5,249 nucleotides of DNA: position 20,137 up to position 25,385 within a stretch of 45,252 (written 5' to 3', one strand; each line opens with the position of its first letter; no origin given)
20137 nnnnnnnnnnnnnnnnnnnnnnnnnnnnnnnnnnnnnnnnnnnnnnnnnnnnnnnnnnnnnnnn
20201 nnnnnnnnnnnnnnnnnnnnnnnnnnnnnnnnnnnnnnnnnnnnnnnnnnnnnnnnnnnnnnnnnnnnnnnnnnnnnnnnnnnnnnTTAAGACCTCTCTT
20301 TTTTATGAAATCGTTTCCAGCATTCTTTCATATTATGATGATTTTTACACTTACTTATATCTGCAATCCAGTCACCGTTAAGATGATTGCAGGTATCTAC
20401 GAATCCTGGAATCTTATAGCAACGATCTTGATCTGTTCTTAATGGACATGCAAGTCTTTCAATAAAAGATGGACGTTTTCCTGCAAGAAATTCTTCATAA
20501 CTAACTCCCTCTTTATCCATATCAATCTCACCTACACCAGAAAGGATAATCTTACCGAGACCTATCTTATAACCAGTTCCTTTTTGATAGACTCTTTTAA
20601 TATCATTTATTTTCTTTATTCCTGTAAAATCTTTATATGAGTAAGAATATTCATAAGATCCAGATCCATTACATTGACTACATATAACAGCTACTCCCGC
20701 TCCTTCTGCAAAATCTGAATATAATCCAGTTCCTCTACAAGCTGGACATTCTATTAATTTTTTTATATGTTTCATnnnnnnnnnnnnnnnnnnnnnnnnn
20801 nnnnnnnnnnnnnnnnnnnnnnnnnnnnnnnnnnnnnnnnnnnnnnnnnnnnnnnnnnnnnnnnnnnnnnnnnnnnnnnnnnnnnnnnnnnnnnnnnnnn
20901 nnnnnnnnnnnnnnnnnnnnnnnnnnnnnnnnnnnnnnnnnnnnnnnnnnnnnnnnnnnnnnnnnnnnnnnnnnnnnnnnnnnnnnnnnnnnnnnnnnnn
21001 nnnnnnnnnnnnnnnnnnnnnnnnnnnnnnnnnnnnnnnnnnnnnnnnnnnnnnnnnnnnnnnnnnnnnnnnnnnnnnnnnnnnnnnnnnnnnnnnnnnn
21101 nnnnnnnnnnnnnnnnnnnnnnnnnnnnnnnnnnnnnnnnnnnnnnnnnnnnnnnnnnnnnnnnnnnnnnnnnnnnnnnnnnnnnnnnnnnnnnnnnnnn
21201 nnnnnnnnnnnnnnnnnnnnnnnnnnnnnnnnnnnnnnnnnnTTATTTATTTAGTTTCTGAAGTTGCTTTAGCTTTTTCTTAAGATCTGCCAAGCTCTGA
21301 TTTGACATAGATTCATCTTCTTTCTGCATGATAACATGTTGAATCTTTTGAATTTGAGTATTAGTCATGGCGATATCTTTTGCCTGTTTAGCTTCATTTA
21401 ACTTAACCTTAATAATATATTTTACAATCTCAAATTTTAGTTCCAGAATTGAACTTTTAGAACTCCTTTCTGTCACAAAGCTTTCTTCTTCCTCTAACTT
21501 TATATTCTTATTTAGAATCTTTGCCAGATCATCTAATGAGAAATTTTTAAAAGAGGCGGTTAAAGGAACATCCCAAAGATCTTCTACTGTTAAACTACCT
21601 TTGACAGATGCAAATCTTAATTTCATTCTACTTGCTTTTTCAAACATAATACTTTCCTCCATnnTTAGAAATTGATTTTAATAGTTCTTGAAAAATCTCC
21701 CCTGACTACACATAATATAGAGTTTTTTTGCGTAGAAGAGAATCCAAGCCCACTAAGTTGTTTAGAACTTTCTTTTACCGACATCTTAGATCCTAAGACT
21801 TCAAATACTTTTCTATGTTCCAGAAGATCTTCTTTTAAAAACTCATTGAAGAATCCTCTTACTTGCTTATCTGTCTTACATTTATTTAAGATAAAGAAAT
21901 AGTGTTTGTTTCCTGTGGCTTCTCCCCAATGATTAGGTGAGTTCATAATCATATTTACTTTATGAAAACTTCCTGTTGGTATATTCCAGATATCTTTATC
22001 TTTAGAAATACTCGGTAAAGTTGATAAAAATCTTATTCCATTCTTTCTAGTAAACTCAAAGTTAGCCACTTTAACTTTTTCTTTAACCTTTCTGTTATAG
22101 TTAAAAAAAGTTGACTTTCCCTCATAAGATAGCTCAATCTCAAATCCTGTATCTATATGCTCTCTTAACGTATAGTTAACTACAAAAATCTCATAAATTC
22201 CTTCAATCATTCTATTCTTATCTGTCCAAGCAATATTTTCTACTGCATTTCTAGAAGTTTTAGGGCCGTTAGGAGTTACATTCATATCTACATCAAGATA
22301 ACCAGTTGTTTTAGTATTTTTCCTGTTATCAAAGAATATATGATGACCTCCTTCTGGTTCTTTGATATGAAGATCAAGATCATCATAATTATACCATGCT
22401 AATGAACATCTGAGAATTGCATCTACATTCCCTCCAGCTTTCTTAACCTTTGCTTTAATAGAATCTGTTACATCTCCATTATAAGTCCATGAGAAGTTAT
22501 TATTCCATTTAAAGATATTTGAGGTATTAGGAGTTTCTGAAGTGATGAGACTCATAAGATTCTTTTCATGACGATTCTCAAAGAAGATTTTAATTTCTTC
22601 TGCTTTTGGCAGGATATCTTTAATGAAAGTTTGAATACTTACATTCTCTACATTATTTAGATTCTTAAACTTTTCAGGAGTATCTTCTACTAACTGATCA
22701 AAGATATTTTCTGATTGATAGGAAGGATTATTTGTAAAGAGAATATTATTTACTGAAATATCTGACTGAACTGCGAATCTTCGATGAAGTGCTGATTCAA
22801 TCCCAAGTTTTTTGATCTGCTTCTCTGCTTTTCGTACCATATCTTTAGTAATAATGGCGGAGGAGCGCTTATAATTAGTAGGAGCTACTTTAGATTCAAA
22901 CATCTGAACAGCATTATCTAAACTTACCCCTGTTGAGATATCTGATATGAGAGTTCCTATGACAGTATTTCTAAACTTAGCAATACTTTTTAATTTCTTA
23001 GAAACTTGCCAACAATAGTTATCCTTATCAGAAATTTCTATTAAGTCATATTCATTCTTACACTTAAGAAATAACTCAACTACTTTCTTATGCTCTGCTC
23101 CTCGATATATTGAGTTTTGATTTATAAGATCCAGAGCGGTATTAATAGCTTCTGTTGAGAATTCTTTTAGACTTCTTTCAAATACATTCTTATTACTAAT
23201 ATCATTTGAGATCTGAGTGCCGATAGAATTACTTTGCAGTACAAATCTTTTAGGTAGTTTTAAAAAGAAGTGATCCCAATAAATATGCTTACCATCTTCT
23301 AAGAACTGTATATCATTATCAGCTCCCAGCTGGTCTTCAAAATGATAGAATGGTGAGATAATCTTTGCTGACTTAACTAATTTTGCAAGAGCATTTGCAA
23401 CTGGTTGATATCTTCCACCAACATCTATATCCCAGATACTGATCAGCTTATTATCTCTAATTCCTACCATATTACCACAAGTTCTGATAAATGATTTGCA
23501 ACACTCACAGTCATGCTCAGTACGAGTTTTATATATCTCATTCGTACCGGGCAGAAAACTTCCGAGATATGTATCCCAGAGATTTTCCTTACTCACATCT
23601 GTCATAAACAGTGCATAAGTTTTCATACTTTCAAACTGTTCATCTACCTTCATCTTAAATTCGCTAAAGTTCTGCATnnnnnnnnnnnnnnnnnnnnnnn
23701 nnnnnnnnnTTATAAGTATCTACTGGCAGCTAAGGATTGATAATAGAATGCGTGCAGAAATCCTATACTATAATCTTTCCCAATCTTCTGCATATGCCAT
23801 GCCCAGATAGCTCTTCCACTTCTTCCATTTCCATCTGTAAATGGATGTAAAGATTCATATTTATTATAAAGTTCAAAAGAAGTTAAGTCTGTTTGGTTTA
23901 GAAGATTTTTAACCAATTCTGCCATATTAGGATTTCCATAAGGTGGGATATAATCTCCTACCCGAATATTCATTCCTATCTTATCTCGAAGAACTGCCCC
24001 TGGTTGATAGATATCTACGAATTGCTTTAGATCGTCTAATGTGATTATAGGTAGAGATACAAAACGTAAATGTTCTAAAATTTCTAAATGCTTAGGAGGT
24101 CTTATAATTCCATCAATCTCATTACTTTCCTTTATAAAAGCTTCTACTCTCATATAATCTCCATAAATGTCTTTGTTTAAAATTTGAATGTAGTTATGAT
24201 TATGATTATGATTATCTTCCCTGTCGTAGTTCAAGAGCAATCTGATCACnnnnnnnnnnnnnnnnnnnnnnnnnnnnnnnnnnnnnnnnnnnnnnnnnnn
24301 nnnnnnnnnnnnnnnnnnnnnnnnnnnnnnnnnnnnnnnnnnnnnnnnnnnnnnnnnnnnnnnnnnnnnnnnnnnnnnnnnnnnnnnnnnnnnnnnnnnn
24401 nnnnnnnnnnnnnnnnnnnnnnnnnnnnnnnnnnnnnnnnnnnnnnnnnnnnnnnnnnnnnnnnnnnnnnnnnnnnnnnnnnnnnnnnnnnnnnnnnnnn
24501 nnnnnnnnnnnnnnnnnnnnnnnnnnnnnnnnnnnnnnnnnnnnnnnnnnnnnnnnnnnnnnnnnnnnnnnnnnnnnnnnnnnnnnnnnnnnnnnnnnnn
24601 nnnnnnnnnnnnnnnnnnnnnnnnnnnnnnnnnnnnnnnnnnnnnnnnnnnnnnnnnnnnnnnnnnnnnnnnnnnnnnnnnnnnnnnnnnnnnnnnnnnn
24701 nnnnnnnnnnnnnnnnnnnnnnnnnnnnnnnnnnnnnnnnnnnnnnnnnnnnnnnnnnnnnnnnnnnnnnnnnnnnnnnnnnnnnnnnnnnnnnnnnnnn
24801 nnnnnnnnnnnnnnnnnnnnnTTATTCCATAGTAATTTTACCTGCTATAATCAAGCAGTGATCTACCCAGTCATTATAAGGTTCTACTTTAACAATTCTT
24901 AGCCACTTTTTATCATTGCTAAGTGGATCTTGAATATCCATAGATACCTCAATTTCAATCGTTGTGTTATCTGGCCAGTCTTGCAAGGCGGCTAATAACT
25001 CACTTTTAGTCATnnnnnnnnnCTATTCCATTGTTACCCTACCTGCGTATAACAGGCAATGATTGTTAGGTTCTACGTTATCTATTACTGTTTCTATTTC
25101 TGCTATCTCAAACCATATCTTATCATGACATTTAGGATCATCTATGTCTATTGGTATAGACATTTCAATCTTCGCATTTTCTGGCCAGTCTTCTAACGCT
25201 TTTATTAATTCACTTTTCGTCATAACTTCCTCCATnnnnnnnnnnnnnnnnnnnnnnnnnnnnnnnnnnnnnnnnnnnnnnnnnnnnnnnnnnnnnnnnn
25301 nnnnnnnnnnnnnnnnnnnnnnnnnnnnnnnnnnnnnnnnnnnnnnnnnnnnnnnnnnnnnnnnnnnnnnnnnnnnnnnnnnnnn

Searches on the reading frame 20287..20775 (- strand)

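Call 41: search_protein_families(library=pfam, proteins=[window:20287-20775:-], max_evalue=0.001)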
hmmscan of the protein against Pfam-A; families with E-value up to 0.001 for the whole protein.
window:20287-20775:- (162 aa): 0 families

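Call 42: search_protein_families(library=phrogs, proteins=[window:20287-20775:-], max_evalue=0.001)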
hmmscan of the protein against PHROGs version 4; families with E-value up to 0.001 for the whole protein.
window:20287-20775:- (162 aa): 5 families
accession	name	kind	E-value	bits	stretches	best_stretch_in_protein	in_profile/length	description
phrog_8027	-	unknown function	1.1e-06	29.9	1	5-61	3-58/153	-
phrog_6060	-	transcription regulation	0.00014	22.7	1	9-39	15-47/61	anti-termination protein Q-like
phrog_12902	-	unknown function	0.00018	22.7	1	5-43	21-54/61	-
phrog_9961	-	unknown function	0.0005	21.7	0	5-42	5-39/99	-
phrog_14965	-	unknown function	0.00064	20.3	1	8-64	103-151/200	-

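Call 82: search_protein_families(library=ncbifam, proteins=[window:20287-20775:-], max_evalue=0.01)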
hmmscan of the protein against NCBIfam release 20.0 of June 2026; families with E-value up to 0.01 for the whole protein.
window:20287-20775:- (162 aa): 1 family
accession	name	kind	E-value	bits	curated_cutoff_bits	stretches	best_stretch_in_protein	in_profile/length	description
TIGR02349.1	DnaJ_bact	equivalog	0.0045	16.4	377.2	1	4-42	140-173/354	molecular chaperone DnaJ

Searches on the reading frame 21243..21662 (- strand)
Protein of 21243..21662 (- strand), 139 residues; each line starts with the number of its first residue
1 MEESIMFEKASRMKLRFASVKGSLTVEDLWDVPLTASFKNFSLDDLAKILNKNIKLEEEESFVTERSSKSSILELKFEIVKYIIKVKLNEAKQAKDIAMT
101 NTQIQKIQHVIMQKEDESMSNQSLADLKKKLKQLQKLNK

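Call 41: search_protein_families(library=pfam, proteins=[window:21243-21662:-], max_evalue=0.001)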
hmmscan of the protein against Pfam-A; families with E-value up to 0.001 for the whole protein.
window:21243-21662:- (139 aa): 0 families

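Call 42: search_protein_families(library=phrogs, proteins=[window:21243-21662:-], max_evalue=0.001)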
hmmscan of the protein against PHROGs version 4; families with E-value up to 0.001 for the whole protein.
window:21243-21662:- (139 aa): 1 family
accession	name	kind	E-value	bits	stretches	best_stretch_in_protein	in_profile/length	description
phrog_2018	-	unknown function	4.6e-38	131.3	1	5-134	4-132/132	-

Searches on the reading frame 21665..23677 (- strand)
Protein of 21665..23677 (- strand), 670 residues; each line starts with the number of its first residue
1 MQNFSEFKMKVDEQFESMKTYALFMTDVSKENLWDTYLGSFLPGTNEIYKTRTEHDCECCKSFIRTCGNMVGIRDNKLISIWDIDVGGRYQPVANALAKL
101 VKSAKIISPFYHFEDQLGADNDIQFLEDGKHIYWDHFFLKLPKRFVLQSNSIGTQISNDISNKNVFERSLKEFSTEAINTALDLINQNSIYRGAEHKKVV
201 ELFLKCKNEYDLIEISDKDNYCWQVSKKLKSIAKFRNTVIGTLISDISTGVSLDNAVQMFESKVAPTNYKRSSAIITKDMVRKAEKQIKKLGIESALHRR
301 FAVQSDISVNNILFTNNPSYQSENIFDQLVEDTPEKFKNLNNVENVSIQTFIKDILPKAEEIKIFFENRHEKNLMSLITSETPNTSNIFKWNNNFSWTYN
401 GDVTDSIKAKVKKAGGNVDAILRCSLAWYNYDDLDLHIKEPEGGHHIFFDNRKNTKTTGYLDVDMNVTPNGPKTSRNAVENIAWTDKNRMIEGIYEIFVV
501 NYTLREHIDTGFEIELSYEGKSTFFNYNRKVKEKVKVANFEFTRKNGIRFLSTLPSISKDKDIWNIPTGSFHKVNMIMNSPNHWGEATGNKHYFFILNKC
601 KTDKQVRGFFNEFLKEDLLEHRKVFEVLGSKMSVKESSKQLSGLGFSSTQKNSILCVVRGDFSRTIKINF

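Call 9: search_protein_families(library=phrogs, proteins=[window:21665-23677:-], max_evalue=0.01)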
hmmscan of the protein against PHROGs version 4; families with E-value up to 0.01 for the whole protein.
window:21665-23677:- (670 aa): 5 families
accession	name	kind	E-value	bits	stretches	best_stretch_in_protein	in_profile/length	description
phrog_1735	-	unknown function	9e-250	832.1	1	1-670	1-673/673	-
phrog_23228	-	unknown function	1.8e-143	479.7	1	203-670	4-472/472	-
phrog_25920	-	unknown function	4.6e-33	115.9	1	1-171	1-172/173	-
phrog_21434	-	unknown function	1.4e-30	106.6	1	1-91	1-92/93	-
phrog_38165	-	unknown function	8.9e-07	29.6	1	235-264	25-54/57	-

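Call 10: search_protein_families(library=pfam, proteins=[window:21665-23677:-], max_evalue=0.01)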
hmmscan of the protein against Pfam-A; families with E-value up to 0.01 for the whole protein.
window:21665-23677:- (670 aa): 0 families

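Call 11: search_dna_similar(query=window:21665-23677:-, collection=phages, mode=protein, max_rows=30)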
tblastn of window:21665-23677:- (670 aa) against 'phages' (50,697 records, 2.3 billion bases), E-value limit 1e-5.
Records with a match: 548; places in all: 550; records where one place covers at least 80% of the query: 460.
Best place of each record, by identity: <60% 548.
By first word of the organism name: Salmonella 159; Klebsiella 82; Bacillus 32; Escherichia 30; Caulobacter 28; Serratia 26; Xanthomonas 22; Dickeya 21; Vibrio 20; Pseudomonas 18; and 31 more.
By host as written in the record: - 55; Klebsiella pneumoniae 40; Salmonella enterica 26; Salmonella enterica subsp. enterica serovar Enteritidis PT1 21; Bacillus cereus 15; Salmonella enterica subsp. enterica serovar Typhimurium 14; Escherichia coli O157:H7 11; Dickeya solani 11; and 170 more.
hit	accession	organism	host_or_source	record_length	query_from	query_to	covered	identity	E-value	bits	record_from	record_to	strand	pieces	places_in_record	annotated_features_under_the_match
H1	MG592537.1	Vibrio phage 1.170.O._10N.261.52.C3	Vibrio sp.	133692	1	670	100%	45.4%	1e-176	563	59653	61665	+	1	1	coil containing protein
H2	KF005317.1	Alteromonas phage vB_AmaP_AD45-P1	Alteromonas macleodii str. 'Balearic ...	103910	3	670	100%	45.5%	0e+0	580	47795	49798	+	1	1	hypothetical protein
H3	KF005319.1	Alteromonas phage vB_AmaP_AD45-P4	Alteromonas macleodii str. 'Balearic ...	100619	3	670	100%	45.5%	0e+0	580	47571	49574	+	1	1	hypothetical protein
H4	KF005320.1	Alteromonas phage vB_AmaP_AD45-P2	Alteromonas macleodii str. 'Balearic ...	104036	3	670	100%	45.5%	0e+0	580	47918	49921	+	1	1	hypothetical protein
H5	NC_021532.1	Alteromonas phage vB_AmaP_AD45-P1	Alteromonas macleodii str. 'Balearic ...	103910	3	670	100%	45.5%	0e+0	580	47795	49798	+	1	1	hypothetical protein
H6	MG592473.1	Vibrio phage 1.101.O._10N.261.45.C6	Enterovibrio norvegicus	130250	1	670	100%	45.2%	5e-174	556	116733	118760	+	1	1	coil containing protein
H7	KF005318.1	Alteromonas phage vB_AmaP_AD45-P3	Alteromonas macleodii str. 'Balearic ...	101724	3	670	100%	45.3%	0e+0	580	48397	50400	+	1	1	hypothetical protein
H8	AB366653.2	Ralstonia phage phiRSL1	-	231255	1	670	100%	44.9%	0e+0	595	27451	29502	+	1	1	hypothetical protein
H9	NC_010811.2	Ralstonia phage phiRSL1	-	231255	1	670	100%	44.9%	0e+0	595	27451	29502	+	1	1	hypothetical protein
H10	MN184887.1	Erwinia phage pEp_SNUABM_01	Erwinia pyrifoliae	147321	4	670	100%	45.1%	0e+0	614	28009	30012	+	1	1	hypothetical protein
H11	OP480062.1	Erwinia phage pEa_SNUABM_55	Erwinia amylovora TS3128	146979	4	670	100%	45.1%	0e+0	614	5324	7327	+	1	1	hypothetical protein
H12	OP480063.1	Erwinia phage pEa_SNUABM_56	Erwinia amylovora TS3128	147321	4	670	100%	45.1%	0e+0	614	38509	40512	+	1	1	hypothetical protein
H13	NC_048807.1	Erwinia phage pEp_SNUABM_01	Erwinia pyrifoliae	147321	4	670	100%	45.1%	0e+0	614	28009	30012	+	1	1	hypothetical protein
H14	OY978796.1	Klebsiella phage vB_Kpn_K45PH128C2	-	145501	4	670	100%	45.1%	0e+0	633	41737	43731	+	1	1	ATP-dependent protease | DNA methyltransferase | unknown function (x3)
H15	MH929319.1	Serratia phage vB_SmaA_3M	Serratia marcescens 2170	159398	1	670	100%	44.8%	0e+0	610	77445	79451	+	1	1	hypothetical protein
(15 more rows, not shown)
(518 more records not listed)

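Call 30: find_related_loci(query=window:21665-23677:-, collection=viral_contigs, flank=6000)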
Query window:21665-23677:- (670 aa) in viral_contigs; peptide patterns used: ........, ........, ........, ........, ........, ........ (x = any residue, [..] = any of these).
4 stretches matched a pattern; 4 encode a relative of the query (tblastn E <= 1e-3); 4 distinct loci.
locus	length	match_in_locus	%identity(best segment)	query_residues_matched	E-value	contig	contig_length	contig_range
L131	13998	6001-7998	46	4-670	0e+0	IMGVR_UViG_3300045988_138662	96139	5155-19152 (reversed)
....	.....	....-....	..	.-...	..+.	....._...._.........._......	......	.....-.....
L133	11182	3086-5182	36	14-670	1e-122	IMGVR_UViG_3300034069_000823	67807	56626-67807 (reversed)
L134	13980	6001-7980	50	3-665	0e+0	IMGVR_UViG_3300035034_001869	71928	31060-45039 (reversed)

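Call 62: search_solved_structures(query=window:21665-23677:-, max_evalue=0.01)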
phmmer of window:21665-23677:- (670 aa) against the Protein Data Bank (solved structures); distinct sequences matched with E-value up to 0.01: 0.

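Call 82: search_protein_families(library=ncbifam, proteins=[window:21665-23677:-], max_evalue=0.01)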
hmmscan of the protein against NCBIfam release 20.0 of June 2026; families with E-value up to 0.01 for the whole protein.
window:21665-23677:- (670 aa): 0 families

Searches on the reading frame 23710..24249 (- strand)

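Call 9: search_protein_families(library=phrogs, proteins=[window:23710-24249:-], max_evalue=0.01)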
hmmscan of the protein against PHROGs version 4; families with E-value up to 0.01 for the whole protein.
window:23710-24249:- (179 aa): 3 families
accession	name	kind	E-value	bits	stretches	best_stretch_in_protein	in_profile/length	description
phrog_5978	-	unknown function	4.1e-06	27.1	1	129-155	194-220/364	-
phrog_11900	-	unknown function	0.00011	22.8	1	125-149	147-171/230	-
phrog_23170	-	unknown function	0.0064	17.2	0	127-155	117-145/191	-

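Call 10: search_protein_families(library=pfam, proteins=[window:23710-24249:-], max_evalue=0.01)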
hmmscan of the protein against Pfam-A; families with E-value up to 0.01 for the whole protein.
window:23710-24249:- (179 aa): 1 family
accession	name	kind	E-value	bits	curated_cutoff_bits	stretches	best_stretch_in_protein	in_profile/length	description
PF02661.23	Fic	-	3.4e-06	28.2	24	1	80-151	18-91/93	Fic/DOC family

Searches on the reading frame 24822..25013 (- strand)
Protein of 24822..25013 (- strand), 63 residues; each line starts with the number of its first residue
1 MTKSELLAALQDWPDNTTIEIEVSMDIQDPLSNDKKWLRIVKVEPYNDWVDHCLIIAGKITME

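Call 9: search_protein_families(library=phrogs, proteins=[window:24822-25013:-], max_evalue=0.01)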
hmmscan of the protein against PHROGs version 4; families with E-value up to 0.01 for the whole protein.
window:24822-25013:- (63 aa): 1 family
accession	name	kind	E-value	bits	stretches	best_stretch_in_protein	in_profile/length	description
phrog_19687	-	unknown function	0.0012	19.9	1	1-21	1-21/62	-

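Call 10: search_protein_families(library=pfam, proteins=[window:24822-25013:-], max_evalue=0.01)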
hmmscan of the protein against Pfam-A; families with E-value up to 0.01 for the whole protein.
window:24822-25013:- (63 aa): 0 families

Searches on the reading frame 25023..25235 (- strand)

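Call 9: search_protein_families(library=phrogs, proteins=[window:25023-25235:-], max_evalue=0.01)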
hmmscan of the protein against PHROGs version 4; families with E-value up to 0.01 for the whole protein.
window:25023-25235:- (70 aa): 1 family
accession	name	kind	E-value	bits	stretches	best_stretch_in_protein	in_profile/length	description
phrog_19687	-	unknown function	0.00019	22.4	1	5-25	1-21/62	-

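Call 10: search_protein_families(library=pfam, proteins=[window:25023-25235:-], max_evalue=0.01)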
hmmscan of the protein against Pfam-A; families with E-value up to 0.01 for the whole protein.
window:25023-25235:- (70 aa): 0 families
